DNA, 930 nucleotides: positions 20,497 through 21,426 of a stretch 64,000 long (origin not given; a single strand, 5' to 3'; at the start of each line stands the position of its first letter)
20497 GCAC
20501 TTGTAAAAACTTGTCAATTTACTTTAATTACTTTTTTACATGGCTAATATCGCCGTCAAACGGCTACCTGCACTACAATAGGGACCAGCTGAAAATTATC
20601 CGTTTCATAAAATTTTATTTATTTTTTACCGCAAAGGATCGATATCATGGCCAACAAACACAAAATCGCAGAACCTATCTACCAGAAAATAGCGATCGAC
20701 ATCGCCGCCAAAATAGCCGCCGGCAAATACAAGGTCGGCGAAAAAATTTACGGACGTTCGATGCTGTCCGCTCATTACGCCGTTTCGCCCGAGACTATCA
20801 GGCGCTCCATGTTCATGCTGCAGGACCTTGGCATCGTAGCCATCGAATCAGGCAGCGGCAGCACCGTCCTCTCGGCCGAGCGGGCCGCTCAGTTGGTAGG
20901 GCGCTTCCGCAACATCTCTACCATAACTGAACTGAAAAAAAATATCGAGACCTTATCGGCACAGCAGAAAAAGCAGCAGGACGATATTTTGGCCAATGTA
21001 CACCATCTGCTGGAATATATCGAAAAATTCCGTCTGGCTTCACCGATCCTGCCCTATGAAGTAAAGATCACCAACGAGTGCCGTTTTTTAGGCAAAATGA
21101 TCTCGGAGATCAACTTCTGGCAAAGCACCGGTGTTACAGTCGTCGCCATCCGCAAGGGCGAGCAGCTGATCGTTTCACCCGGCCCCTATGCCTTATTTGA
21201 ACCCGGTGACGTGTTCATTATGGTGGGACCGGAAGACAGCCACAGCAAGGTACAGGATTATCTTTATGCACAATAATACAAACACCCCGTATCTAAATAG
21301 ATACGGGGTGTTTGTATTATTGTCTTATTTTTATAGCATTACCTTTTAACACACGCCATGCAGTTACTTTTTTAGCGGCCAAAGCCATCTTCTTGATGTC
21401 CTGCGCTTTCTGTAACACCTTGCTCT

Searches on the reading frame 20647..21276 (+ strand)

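Call 55: search_protein_families(library=pfam, proteins=[window:20647-21276:+], max_evalue=0.00001)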
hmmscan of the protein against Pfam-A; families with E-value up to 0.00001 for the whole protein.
window:20647-21276:+ (209 aa): 2 families
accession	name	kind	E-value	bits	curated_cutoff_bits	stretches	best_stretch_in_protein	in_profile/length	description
PF02080.26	TrkA_C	-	1.1e-13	51.3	27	1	137-206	2-70/71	TrkA-C domain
PF00392.27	GntR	-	1.2e-08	35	27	1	12-74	2-64/64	Bacterial regulatory proteins, gntR family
